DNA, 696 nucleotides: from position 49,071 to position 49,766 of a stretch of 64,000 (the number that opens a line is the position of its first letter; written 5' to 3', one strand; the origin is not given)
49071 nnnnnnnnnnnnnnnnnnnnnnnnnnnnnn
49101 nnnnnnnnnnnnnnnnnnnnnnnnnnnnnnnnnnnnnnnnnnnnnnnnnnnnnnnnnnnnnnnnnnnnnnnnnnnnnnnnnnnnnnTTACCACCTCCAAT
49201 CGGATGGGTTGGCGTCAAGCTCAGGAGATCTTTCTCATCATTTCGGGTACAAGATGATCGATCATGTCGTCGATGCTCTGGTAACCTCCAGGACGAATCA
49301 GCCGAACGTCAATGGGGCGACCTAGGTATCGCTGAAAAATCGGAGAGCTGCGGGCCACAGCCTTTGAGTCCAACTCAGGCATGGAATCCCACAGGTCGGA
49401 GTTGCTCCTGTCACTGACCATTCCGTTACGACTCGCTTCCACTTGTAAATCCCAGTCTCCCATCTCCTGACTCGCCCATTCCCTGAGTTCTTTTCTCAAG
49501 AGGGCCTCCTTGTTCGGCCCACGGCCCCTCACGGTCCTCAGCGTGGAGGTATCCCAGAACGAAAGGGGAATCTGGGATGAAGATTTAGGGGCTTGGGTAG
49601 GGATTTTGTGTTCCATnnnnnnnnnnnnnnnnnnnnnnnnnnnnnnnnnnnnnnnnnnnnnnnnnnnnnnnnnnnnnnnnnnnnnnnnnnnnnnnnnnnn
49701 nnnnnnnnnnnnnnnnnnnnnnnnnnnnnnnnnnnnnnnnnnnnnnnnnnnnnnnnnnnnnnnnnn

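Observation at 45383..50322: Seven tightly packed co-directional genes inside the DISARM locus: a candidate undescribed conflict system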

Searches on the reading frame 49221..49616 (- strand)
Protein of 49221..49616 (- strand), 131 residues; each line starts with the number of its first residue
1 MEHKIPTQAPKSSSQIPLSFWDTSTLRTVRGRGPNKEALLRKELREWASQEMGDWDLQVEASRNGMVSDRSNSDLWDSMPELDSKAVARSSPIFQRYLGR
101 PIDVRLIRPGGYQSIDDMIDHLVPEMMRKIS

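Call 3: search_protein_families(library=pfam, proteins=[window:49221-49616:-], max_evalue=0.1)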
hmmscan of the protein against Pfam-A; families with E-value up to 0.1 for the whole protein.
window:49221-49616:- (131 aa): 0 families

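Call 4: search_protein_families(library=padloc, proteins=[window:49221-49616:-], max_evalue=0.1)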
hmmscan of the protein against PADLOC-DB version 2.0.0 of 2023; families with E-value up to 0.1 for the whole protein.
window:49221-49616:- (131 aa): 0 families

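Call 5: search_protein_families(library=ncbifam, proteins=[window:49221-49616:-], max_evalue=0.1)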
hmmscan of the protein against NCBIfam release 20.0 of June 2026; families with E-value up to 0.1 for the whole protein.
window:49221-49616:- (131 aa): 0 families

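Call 44: search_protein_families(library=phrogs, proteins=[window:49224-49616:-], max_evalue=0.001)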
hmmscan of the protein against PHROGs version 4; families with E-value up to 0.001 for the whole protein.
window:49224-49616:- (131 aa): 0 families

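Call 54: find_homologous_proteins(query=window:49224-49616:-, max_evalue=0.001)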
Query window:49224-49616:- (131 aa): 23 proteins with E <= 0.001 among 25 candidates.
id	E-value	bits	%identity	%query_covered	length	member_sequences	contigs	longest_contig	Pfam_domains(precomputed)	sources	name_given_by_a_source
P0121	2.2e-66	240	82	100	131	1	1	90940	-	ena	-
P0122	5.2e-66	238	82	100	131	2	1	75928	-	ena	-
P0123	3.1e-61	223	78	100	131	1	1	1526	-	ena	-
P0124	5.4e-61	222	76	100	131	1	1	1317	-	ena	-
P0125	2.1e-57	211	76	100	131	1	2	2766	-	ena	-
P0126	6.2e-51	190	67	100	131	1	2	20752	-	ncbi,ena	-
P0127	9.1e-49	183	66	100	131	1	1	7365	-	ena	-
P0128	2.1e-48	181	65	100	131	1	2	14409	-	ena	-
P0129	2.4e-48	181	64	100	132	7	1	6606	-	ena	-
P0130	4.6e-48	180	64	100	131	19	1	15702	-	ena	-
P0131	4.6e-47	177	63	100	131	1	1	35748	-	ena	-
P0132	1.0e-46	176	63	100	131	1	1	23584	-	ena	-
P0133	3.0e-46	175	63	100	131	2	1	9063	-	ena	-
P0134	2.6e-40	155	65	89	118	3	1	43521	-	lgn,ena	-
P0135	1.2e-37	147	70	74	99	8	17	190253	-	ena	-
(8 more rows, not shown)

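Call 62: predict_structure(alignment_id=A5)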
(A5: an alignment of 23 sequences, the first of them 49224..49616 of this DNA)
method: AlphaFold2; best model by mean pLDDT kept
length: 131 residues; sequences in the alignment: 23
mean_pLDDT: 62.4   pTM: 0.45
mean pLDDT of the five models: 62.4, 61.0, 60.7, 58.1, 55.8
residues with pLDDT >= 90: 0; 70-90: 60; 50-70: 28; < 50: 43
segments of 3 or more residues with pLDDT < 50: 1-4, 6-33, 65-70
pLDDT, mean of each block of 10 residues (from residue 1): 46 40 39 64 81 60 49 50 70 79 75 79 79 58
secondary structure, 60 per line:
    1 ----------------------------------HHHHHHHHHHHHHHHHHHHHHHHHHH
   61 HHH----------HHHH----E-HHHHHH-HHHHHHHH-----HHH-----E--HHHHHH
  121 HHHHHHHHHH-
elements in order: H35-63 H74-77 H84-89 H91-98 H115-130

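Call 64: fold_search(model_id=the predicted structure, library=pdb)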
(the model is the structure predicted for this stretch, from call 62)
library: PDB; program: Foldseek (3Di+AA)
matches with E <= 10: 16; with E <= 0.001: 0
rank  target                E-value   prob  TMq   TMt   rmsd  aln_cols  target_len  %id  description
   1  9wyp_X                1.9e+00  0.06  0.22  0.20  13.2       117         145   15  The PSI-ACPI supercomplex from the cryptophyte Chroomonas placoidea (released 2026-01-07)
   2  8qzi_E                3.0e+00  0.10  0.28  0.38  10.6       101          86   19  Crystal structure of PptT-ACP from Mycobacterium tuberculosis (released 2024-06-19)
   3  1h99                  4.0e+00  0.08  0.31  0.20  14.7       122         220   14  PRD of LicT antiterminator from Bacillus subtilis (released 2001-08-28)
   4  7vrs_C                5.8e+00  0.10  0.35  0.47   9.7        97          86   14  The complex of Acyltransferase and Acyl Carrier Protein Domains from module 9 of Salinomycin Polyketide Synthase (released 2022-06-08)
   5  2o4d                  5.8e+00  0.02  0.17  0.16  14.2       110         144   14  Crystal Structure of a hypothetical protein from Pseudomonas aeruginosa (released 2007-01-30)
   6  2nvt_A                6.2e+00  0.08  0.34  0.05   8.4        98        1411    9  RNA Polymerase II Elongation Complex in 150 mM Mg+2 with GMPCPP (released 2006-12-12)
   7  7s6c_D                6.9e+00  0.08  0.34  0.47   7.1        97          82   13  CryoEM structure of modular PKS holo-Lsd14 stalled at the condensation step and bound to antibody fragment 1B2, compos (released 2021-11-03)
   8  7v6o_A                6.9e+00  0.03  0.18  0.03  15.2        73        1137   10  MERS S ectodomain trimer in complex with neutralizing antibody 111 (state 2) (released 2022-09-28)
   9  9rdk_D                7.4e+00  0.02  0.20  0.16  24.0       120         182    8  Cryo-EM structure of the human SAGA co-activator complex (released 2026-04-01)
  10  6q97_t                7.8e+00  0.01  0.14  0.17  12.9        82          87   21  Structure of tmRNA SmpB bound in A site of E. coli 70S ribosome (released 2019-03-13)
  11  8sjd_B                7.8e+00  0.01  0.15  0.06  14.1       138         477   14  Cryo-EM structure of the Hermes transposase bound to two right-ends of its DNA transposon. (released 2023-08-02)
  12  5j9q_D                8.3e+00  0.03  0.21  0.22   9.7       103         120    8  Crystal structure of the NuA4 core complex (released 2016-10-26)
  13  5msw                  9.3e+00  0.04  0.27  0.06  18.9       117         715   10  Structure of the A-PCP didomain of carboxylic acid reductase (CAR) from Segniliparus rugosus in complex with AMP (released 2017-07-05)
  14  5lyc_B                9.3e+00  0.01  0.15  0.18  14.2        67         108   13  Cytochrome c in complex with phosphonato-calix[6]arene (released 2017-05-10)
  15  9mx1_A                9.9e+00  0.02  0.22  0.02  10.8        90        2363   20  Clostridioides difficile Toxin A with mCDIFA-248-25 Fab (released 2025-07-09)
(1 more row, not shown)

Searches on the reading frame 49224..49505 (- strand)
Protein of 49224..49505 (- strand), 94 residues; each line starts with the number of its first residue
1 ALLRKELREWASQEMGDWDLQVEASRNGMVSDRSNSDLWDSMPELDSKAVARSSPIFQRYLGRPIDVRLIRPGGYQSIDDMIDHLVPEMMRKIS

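Call 89: search_solved_structures(query=A7, max_evalue=10, show_alignments=3)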
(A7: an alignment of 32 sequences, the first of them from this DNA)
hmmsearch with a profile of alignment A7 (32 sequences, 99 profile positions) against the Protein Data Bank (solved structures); distinct sequences matched with E-value up to 10: 40.
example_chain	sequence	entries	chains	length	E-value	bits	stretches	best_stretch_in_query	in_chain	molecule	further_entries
2lki_A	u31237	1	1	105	0.002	21.5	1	34-69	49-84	Putative uncharacterized protein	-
8e73_AB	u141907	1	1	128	0.04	17.4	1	31-67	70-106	NDUAB1-alpha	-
7b0n_T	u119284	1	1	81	0.049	17.1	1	32-67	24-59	Acyl carrier protein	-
7b0n_U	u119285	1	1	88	0.05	17.1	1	38-66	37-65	Acyl carrier protein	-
2koo_A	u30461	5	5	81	0.063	16.7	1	32-70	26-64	Acyl carrier protein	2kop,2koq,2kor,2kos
2cnr_A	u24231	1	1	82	0.064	16.7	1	32-70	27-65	ACYL CARRIER PROTEIN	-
6gcs_O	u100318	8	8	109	0.085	16.3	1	32-67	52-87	ACPM1 SUBUNIT | Acyl carrier protein ACPM1 of NADH:Ubiquinone Oxidoreductase (Complex I)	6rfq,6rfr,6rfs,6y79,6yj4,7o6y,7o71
9f5x_J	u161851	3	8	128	0.092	16.2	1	29-66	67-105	Acyl carrier protein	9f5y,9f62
8jfn_B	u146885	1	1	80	0.1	16.1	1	22-67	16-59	Acyl carrier protein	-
6gcs_Q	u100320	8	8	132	0.1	16.1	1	39-66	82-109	ACPM2 SUBUNIT | Acyl carrier protein ACPM2 of NADH:Ubiquinone Oxidoreductase (Complex I)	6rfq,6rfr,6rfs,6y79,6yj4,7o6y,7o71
8jfg_G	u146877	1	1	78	0.11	16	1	23-67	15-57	Acyl carrier protein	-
7ar7_U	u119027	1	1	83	0.11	16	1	31-67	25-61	Acyl carrier protein 2, mitochondrial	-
8jfh_E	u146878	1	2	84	0.12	15.9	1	22-67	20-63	Acyl carrier protein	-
6ihc_G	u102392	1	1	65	0.12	15.8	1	33-67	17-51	holo-form acyl carrier protein (holo-ACP)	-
4zjb_G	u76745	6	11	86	0.13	15.8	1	22-67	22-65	Acyl carrier protein | Acyl carrier protein,Acyl carrier protein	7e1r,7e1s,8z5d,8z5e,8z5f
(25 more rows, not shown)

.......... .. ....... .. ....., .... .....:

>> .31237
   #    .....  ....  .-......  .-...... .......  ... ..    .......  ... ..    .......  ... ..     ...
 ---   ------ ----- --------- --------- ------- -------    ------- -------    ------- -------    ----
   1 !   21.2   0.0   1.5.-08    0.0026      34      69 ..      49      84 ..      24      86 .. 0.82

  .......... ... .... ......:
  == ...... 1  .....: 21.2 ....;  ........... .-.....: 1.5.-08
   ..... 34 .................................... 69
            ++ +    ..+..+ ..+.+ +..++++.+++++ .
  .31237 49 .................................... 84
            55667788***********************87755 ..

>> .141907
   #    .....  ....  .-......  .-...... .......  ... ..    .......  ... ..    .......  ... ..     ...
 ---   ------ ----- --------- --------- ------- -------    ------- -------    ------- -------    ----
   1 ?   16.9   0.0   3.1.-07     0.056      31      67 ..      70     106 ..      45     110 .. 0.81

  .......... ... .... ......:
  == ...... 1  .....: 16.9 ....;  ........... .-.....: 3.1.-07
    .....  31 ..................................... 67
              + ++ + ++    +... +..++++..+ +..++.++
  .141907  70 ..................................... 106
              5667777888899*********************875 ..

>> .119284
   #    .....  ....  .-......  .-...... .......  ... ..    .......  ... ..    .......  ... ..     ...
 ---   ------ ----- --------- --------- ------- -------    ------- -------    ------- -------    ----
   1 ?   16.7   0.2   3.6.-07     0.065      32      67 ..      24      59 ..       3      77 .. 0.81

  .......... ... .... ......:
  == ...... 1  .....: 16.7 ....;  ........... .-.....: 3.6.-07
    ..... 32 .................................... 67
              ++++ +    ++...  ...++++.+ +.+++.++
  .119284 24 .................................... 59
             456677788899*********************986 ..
